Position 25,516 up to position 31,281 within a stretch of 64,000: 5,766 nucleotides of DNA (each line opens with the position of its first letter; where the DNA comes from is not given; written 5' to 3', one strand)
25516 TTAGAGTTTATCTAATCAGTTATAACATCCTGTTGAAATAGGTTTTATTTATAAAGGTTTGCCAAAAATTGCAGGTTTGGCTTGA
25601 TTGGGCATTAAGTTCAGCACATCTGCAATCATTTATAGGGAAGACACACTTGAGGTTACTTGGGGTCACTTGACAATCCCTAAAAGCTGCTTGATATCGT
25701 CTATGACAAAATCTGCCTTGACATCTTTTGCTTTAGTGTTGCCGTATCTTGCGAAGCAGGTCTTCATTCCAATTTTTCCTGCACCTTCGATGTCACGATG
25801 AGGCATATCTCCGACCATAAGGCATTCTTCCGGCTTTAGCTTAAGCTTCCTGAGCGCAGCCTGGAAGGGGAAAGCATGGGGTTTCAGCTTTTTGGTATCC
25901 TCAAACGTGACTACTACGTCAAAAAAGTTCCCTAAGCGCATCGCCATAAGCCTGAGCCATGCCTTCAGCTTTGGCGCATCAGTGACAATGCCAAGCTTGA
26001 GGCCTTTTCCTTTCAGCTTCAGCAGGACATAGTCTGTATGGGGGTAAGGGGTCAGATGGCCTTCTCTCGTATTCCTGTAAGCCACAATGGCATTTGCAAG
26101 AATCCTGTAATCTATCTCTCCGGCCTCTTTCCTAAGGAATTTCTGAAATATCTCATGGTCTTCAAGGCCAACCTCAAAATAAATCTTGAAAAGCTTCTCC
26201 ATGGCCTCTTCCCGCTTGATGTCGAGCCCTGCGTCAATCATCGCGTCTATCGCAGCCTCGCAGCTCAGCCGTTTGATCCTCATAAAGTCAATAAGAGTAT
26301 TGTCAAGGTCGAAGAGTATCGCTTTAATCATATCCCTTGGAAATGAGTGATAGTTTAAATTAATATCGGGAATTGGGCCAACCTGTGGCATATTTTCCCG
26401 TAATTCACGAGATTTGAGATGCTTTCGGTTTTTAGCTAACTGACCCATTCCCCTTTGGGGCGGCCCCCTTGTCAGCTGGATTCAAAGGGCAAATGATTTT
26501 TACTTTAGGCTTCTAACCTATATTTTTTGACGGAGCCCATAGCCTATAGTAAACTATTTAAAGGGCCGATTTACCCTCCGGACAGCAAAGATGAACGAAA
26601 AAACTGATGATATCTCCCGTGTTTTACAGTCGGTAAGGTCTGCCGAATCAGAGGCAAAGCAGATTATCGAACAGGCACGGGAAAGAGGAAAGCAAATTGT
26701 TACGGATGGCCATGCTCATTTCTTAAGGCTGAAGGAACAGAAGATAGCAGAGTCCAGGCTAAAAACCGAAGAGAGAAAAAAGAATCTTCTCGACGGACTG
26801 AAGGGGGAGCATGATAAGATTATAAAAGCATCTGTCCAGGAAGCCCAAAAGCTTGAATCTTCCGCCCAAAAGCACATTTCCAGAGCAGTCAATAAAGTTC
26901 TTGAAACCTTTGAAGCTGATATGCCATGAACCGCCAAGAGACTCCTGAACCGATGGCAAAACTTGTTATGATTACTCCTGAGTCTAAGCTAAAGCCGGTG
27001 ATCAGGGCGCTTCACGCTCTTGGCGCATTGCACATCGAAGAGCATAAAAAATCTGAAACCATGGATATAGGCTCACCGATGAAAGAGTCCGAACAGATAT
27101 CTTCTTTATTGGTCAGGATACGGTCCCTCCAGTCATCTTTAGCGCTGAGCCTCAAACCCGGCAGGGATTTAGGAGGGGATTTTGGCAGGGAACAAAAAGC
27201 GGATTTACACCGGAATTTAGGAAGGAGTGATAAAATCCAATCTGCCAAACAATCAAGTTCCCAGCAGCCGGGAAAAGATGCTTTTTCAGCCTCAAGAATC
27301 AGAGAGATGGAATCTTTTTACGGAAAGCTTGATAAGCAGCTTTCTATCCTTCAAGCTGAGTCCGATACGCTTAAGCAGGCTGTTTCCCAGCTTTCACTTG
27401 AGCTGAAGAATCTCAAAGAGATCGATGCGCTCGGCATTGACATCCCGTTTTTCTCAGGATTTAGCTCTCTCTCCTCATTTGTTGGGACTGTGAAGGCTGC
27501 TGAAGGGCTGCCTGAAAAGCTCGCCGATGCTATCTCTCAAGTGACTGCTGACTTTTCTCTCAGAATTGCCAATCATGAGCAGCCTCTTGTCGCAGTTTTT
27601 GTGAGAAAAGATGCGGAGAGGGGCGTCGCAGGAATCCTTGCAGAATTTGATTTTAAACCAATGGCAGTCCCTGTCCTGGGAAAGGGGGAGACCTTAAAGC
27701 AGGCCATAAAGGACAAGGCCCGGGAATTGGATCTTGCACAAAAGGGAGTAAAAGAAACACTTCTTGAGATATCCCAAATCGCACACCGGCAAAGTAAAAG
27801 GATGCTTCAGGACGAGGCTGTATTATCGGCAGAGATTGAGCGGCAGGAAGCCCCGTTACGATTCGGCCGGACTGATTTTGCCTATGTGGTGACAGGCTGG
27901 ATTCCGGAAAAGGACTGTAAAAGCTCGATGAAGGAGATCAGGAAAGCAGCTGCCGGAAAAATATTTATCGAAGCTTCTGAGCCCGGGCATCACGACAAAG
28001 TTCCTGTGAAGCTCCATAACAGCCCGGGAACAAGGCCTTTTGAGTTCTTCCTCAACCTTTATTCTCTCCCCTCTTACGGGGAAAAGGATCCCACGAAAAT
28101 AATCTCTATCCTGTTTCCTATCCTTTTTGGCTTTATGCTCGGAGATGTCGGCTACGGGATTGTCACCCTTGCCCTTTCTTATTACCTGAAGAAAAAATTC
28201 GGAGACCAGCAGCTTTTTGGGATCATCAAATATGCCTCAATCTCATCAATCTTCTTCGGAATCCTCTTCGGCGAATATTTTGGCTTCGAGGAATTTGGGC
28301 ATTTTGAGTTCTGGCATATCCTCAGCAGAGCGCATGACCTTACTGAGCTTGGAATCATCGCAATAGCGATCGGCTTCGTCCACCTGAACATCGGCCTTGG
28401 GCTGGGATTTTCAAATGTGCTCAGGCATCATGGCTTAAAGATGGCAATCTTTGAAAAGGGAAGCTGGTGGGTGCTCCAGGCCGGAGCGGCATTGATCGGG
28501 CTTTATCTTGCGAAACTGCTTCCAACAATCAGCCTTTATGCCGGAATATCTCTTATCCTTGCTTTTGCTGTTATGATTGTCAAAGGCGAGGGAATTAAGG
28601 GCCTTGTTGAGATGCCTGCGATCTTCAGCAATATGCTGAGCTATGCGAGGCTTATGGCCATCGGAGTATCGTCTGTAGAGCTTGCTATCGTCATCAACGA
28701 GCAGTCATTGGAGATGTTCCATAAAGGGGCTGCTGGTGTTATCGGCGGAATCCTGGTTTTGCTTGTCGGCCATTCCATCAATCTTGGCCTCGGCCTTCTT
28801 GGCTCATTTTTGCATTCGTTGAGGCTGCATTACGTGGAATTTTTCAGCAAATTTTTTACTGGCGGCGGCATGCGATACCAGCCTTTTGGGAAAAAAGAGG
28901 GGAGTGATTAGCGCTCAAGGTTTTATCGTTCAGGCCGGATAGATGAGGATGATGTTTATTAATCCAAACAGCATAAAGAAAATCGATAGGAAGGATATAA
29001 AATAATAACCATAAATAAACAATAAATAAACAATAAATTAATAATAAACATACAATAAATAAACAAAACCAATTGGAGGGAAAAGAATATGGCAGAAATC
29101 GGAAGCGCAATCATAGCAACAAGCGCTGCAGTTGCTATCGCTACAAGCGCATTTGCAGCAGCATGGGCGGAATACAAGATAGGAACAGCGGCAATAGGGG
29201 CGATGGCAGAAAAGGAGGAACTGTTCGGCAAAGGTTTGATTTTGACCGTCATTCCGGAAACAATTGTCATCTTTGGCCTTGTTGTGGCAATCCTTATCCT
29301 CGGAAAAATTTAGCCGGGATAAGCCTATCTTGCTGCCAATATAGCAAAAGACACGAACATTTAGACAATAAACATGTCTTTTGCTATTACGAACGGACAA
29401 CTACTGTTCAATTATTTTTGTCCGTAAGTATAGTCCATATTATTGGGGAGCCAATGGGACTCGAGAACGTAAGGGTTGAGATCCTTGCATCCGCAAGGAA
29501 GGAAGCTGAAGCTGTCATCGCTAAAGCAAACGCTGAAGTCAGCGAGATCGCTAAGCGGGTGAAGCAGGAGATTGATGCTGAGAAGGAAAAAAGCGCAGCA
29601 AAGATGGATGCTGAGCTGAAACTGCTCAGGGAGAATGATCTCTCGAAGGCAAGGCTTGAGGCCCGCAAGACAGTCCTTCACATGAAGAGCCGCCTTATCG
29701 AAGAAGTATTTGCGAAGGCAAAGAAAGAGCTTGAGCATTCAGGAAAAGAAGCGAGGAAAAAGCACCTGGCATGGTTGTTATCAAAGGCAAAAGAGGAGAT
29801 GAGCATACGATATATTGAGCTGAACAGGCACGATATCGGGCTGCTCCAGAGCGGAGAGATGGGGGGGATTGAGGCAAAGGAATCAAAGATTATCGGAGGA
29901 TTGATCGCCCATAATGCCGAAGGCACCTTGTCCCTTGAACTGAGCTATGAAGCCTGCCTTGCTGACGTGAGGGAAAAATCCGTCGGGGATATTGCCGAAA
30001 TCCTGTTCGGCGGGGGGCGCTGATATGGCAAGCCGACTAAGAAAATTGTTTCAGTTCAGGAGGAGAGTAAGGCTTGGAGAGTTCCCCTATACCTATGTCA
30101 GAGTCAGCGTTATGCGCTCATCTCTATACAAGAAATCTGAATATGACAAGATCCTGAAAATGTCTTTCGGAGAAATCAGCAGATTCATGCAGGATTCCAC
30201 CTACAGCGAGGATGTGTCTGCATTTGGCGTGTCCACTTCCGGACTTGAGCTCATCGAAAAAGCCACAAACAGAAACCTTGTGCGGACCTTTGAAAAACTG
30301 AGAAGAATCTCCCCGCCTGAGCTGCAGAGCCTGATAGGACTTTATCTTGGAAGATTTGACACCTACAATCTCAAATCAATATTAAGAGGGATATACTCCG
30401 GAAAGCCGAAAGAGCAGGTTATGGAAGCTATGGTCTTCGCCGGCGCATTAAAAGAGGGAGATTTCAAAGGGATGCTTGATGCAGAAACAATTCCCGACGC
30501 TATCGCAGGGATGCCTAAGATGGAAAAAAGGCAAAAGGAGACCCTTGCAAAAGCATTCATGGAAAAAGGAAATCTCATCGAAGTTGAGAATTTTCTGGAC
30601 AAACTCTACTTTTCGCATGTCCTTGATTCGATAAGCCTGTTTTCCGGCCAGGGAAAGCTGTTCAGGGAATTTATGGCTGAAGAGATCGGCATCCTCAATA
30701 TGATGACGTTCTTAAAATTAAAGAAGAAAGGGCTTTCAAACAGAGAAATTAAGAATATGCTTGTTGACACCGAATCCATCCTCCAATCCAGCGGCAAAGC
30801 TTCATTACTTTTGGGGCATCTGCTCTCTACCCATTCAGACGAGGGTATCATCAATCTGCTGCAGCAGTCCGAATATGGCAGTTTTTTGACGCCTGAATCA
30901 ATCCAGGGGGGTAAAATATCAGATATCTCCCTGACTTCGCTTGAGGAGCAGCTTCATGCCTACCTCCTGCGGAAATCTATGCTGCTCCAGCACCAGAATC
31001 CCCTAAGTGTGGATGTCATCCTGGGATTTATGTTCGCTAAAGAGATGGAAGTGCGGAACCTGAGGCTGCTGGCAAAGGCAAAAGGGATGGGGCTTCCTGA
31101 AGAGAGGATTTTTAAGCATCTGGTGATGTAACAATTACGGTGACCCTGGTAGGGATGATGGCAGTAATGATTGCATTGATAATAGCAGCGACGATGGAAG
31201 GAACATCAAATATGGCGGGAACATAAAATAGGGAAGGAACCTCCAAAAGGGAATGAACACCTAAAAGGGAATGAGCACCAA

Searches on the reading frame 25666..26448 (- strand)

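Call 30: search_protein_families(library=pfam, proteins=[window:25666-26448:-], max_evalue=0.001)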
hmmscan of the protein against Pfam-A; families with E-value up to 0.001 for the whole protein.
window:25666-26448:- (260 aa): 4 families
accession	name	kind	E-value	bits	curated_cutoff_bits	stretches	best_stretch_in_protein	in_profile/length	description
PF13419.12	HAD_2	-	3.2e-31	109.2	23.8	1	44-232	1-177/178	Haloacid dehalogenase-like hydrolase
PF00702.32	Hydrolase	-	4e-26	93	26.4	1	41-227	1-191/191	haloacid dehalogenase-like hydrolase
PF13242.12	Hydrolase_like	-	1.7e-15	57.1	22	1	189-255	4-75/75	HAD-hyrolase-like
PF12710.13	HAD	-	0.00052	20.9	27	1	44-191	1-142/189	haloacid dehalogenase-like hydrolase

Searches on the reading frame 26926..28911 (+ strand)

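Call 30: search_protein_families(library=pfam, proteins=[window:26926-28911:+], max_evalue=0.001)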
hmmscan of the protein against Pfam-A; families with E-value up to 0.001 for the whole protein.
window:26926-28911:+ (661 aa): 1 family
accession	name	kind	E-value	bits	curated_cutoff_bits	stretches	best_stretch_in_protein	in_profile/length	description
PF01496.24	V_ATPase_I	-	3.8e-25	88.4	30.7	2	568-654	720-813/815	V-type ATPase 116kDa subunit family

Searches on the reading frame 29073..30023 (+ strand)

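Call 30: search_protein_families(library=pfam, proteins=[window:29073-30023:+], max_evalue=0.001)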
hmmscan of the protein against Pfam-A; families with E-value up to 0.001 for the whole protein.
window:29073-30023:+ (316 aa): 1 family
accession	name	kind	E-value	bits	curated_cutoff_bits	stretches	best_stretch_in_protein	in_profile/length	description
PF01991.23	vATP-synt_E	-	3.6e-11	43.3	24.2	1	137-312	2-199/199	ATP synthase (E/31 kDa) subunit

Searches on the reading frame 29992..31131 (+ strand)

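Call 30: search_protein_families(library=pfam, proteins=[window:29992-31131:+], max_evalue=0.001)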
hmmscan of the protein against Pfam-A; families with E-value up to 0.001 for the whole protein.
window:29992-31131:+ (379 aa): 1 family
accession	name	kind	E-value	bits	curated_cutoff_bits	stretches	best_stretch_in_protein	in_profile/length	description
PF01992.21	vATP-synt_AC39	-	4e-59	201.1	29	1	37-373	4-336/339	ATP synthase (C/AC39) subunit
